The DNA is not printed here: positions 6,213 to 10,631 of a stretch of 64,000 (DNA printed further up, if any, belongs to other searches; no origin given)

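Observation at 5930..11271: Minimal type VII secretion-like locus: single WXG100 gene plus an FHA-bearing three-ATPase FtsK/SpoIIIE protein, with no other core components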

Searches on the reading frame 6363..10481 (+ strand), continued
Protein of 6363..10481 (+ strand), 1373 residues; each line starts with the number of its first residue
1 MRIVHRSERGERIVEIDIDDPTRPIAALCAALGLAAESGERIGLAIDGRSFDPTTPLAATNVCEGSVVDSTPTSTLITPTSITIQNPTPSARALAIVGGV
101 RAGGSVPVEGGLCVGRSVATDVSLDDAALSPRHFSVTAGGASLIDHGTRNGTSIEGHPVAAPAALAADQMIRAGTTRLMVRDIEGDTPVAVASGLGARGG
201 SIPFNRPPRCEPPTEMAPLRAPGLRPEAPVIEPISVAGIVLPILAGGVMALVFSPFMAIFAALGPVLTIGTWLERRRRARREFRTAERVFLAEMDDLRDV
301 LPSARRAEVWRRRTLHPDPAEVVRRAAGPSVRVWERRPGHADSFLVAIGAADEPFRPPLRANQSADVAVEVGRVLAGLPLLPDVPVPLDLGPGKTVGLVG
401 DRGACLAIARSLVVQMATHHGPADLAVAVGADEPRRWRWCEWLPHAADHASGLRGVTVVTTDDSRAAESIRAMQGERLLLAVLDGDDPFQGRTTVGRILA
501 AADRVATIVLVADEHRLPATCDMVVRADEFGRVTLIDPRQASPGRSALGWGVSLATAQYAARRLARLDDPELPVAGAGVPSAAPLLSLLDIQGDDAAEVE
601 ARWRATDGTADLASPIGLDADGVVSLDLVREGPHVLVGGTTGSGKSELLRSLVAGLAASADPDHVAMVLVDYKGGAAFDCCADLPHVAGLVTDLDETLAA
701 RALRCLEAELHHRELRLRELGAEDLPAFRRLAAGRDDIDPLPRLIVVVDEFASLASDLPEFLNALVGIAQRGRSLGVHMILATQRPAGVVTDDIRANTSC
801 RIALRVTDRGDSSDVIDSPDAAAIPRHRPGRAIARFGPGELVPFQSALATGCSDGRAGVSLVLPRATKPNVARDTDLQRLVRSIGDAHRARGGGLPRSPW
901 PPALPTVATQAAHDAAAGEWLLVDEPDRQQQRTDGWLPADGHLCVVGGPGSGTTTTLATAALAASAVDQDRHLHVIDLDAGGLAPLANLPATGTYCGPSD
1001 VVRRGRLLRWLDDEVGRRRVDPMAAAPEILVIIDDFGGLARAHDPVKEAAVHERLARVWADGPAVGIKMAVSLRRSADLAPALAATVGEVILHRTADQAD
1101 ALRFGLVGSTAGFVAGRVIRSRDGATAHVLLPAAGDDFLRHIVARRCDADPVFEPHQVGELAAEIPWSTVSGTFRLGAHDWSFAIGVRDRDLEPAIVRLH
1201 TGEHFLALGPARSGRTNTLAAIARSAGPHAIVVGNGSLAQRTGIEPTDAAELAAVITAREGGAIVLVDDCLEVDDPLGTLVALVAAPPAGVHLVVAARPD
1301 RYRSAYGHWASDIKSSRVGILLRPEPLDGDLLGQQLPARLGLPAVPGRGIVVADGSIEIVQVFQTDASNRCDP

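Call 30: find_related_loci(query=A2, collection=genome_contigs, flank=10000)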
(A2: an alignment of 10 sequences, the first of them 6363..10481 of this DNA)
Query A2 (1373 aa) in genome_contigs; peptide patterns used: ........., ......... (x = any residue, [..] = any of these).
600 stretches matched a pattern (row limit reached: there are more); 593 encode a relative of the query (tblastn E <= 1e-3); the best 80 are kept; 80 distinct loci.
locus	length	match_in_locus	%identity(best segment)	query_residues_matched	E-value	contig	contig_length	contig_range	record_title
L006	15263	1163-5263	57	1-1363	0e+0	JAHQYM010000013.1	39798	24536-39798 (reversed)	MAG: Acidimicrobiia bacterium isolate 10 NODE_1500_length_39798_cov_16.7797_ID_2999, whole genome shotgun sequence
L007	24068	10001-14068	58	1-1369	0e+0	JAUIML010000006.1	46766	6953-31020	MAG: Acidimicrobiia bacterium isolate Co_bin.99 NODE_5248_length_46766_cov_1.006068, whole genome shotgun sequence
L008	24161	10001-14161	49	1-1350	0e+0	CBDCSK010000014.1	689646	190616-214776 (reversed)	MAG: Candidatus Aldehydirespirator sp. isolate 158ad01d-a0e1-4362-9a4e-647a92b6262f genome assembly, contig: contig_14,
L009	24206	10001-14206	49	1-1368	0e+0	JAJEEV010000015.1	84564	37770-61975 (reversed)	MAG: Acidimicrobiia bacterium isolate p16x34bins.51 k141_195535, whole genome shotgun sequence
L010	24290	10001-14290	47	1-1349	0e+0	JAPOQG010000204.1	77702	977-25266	MAG: Acidimicrobiaceae bacterium isolate APA_bin_7 c_000000140783, whole genome shotgun sequence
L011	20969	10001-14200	49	1-1372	0e+0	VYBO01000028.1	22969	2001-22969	MAG: Acidimicrobiaceae bacterium isolate SB0673_bin_3 NODE_464_length_22969_cov_65.870690, whole genome shotgun sequence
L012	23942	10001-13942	41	86-1362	0e+0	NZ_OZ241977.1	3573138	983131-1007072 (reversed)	MAG: Candidatus Poriferisocius sp. isolate 487b4cec-4729-4ab4-8a52-7084cce3f8e8 chromosome 1, complete sequence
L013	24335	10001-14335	39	1-1362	0e+0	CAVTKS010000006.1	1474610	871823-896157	MAG: uncultured Acidimicrobiales bacterium isolate MFD06742.bin.1.182 genome assembly, contig: contig_4652, whole genome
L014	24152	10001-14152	40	1-1362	0e+0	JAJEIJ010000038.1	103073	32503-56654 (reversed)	MAG: Acidimicrobiia bacterium isolate p16x65bins.37 k141_713384, whole genome shotgun sequence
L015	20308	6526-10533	41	30-1361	0e+0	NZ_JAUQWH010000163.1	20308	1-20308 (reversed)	Actinoplanes sp. RD1 163, whole genome shotgun sequence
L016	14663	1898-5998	39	43-1362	0e+0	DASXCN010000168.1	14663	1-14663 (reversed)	MAG TPA_asm: Solirubrobacteraceae bacterium isolate SMAG_U5061 k141_2186493, whole genome shotgun sequence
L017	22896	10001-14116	39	43-1362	0e+0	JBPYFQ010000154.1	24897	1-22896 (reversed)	MAG: Solirubrobacteraceae bacterium isolate Bin.011.fastaField_pasture_P4 k127_5690568, whole genome shotgun sequence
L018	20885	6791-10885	34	44-1361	0e+0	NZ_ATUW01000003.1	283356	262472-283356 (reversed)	Winkia neuii subsp. neuii DSM 8576 G437DRAFT_scaffold00003.3_C, whole genome shotgun sequence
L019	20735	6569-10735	34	44-1369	0e+0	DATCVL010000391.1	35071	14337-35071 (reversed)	MAG TPA_asm: Microlunatus sp. isolate SMAG_U7384 k141_224651, whole genome shotgun sequence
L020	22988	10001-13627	37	200-1362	0e+0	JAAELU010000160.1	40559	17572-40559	MAG: bacterium isolate Bpl_13 BplG_CONTIG1085760, whole genome shotgun sequence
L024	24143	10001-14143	35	64-1361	0e+0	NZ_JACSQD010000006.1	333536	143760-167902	Arthrobacter gallicola strain Sa2CUA1 NODE_6_length_333536_cov_38.472010, whole genome shotgun sequence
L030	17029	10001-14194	36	30-1362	0e+0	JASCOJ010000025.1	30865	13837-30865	Microbacteriaceae bacterium PS02332 NODE_25_length_30865_cov_29.637419, whole genome shotgun sequence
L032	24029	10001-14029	34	84-1361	2e-179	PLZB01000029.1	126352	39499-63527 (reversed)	MAG: Acidimicrobiaceae bacterium isolate palsa_743 73.20120700_P3D.200_contig_23996, whole genome shotgun sequence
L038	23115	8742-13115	32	1-1370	1e-167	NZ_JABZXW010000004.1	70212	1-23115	MAG: Rothia sp. (in: high G+C Gram-positive bacteria) isolate JCVI_11_bin.8 NODE_38_length_70212_cov_16.570107, whole ge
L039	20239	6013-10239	30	1-1361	2e-172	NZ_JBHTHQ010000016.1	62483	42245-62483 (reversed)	Alloscardovia venturai strain CCM 8604 GCM70027582_37, whole genome shotgun sequence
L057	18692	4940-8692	34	204-1365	4e-132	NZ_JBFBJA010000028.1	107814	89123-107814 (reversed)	Streptomyces sp. NPDC088141 NPDC088141_187_G12.ctg-0028, whole genome shotgun sequence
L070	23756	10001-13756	34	204-1365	7e-126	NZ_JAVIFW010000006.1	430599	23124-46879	Streptomyces sp. LHD-70 LHD.70_ctg006, whole genome shotgun sequence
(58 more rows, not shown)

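Call 40: search_solved_structures(query=window:6363-10481:+, max_evalue=0.00001)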
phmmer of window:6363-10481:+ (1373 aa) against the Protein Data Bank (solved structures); distinct sequences matched with E-value up to 0.00001: 15.
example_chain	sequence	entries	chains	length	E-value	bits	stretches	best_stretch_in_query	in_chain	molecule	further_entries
4nh0_A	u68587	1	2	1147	7.2e-79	269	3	377-855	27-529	Cell divisionFtsK/SpoIIIE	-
7np7_C1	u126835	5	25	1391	1.7e-52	181.7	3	552-845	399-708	ESX-5 secretion system protein EccC5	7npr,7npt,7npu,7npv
7b9f_C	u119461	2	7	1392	9.8e-52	179.1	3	623-847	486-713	EccC5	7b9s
9qks_G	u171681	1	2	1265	8e-50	172.8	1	579-847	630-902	ESX secretion system protein YukB,Green fluorescent protein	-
4n1a_A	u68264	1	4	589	4e-31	110.9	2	625-838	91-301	Cell divisionFtsK/SpoIIIE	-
2iuu_A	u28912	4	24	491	1.8e-22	82.2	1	616-827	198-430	DNA TRANSLOCASE FTSK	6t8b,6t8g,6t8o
2iut_A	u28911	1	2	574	3e-22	81.5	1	616-827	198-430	DNA TRANSLOCASE FTSK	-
2ius_A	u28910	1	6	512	1.9e-20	75.5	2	741-823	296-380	DNA TRANSLOCASE FTSK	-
4lya_A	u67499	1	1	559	1.5e-19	72.5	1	875-1225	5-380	Uncharacterized protein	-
5fv0_A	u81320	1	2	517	2.3e-16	61.9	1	922-1225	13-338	ESX secretion system protein EccC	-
9jv8_A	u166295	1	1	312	1.4e-15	59.3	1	624-834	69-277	ESX-1 secretion system protein EccCb1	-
6o1w_A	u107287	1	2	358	2.4e-14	55.2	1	616-845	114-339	DNA translocase coupling protein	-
6o1x_A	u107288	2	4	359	2.4e-14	55.2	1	616-845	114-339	DNA translocase coupling protein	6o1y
6o1z_A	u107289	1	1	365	2.5e-14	55.2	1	616-845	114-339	DNA translocase coupling protein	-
8rin_A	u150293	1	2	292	1.8e-06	29.1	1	394-449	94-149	ESX-5 secretion system protein EccC5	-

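Call 56: search_protein_families(library=pfam, proteins=[L013:14958-16496:+, L057:8861-10258:-, L032:19311-19595:-, L070:16147-16506:-, L013:16616-17701:+, L030:5630-8476:+, L024:8459-9799:+, L020:13630-15141:+, L020:7865-8686:-, L020:9087-9455:+], max_evalue=0.01)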
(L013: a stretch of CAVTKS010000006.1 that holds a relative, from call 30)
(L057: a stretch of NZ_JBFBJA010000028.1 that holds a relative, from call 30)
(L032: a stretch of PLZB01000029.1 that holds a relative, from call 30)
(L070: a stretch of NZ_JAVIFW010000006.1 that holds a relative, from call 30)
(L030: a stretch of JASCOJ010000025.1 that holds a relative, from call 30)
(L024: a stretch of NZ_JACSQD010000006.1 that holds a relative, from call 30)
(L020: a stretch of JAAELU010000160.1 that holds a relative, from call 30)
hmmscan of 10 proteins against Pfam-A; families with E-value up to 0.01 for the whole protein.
L013:14958-16496:+ (513 aa): 5 families
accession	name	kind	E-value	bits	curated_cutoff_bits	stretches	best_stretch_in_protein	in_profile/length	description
PF00069.31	Pkinase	-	5.6e-48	164.1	31.7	1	7-250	1-254/263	Protein kinase domain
PF07714.23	PK_Tyr_Ser-Thr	-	4.5e-36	124.9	23.1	1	9-248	3-249/258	Protein tyrosine and serine/threonine kinase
PF01636.29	APH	-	2.2e-06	28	23.2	1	108-151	152-197/239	Phosphotransferase enzyme family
PF03109.22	ABC1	-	1.2e-05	25.1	22.9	1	80-162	144-225/244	ABC1 atypical kinase-like domain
PF17667.7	Pkinase_fungal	-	0.0014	17.9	24.1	1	122-187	305-378/387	Fungal protein kinase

L057:8861-10258:- (465 aa): 0 families

L032:19311-19595:- (94 aa): 0 families

L070:16147-16506:- (119 aa): 1 family
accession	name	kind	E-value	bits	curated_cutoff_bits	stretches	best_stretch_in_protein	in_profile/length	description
PF06013.18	WXG100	-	5.3e-10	39.9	27.3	1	25-112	1-86/86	Proteins of 100 residues with WXG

L013:16616-17701:+ (362 aa): 1 family
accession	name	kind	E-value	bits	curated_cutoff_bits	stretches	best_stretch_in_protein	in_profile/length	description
PF01476.26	LysM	-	0.00015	22.1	20.9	1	182-236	1-42/43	LysM domain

L030:5630-8476:+ (948 aa): 2 families
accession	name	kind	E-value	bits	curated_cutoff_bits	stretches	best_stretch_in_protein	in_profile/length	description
PF01442.23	Apolipoprotein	-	0.00043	20.5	90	0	278-356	103-181/190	Apolipoprotein A1/A4/E domain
PF05859.17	Mis12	-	0.0057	16.9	25.7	0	257-336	115-194/231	Mis12 protein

L024:8459-9799:+ (446 aa): 1 family
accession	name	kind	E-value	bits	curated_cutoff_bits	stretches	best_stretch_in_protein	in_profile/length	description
PF07905.16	PucR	-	0.00038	21.2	33.5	1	107-150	55-99/118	Purine catabolism regulatory protein-like family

L020:13630-15141:+ (504 aa): 2 families
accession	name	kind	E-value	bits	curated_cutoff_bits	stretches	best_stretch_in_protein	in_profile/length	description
PF06259.18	Abhydrolase_8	-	5.6e-34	117.8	20.5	1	232-396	1-170/178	Alpha/beta hydrolase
PF12697.13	Abhydrolase_6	-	0.00027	22.1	26.3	1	289-405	25-120/217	Alpha/beta hydrolase family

L020:7865-8686:- (273 aa): 1 family
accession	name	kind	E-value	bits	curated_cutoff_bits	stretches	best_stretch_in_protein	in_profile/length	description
PF01476.26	LysM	-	5.6e-06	26.7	20.9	1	203-265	1-43/43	LysM domain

L020:9087-9455:+ (123 aa): 0 families
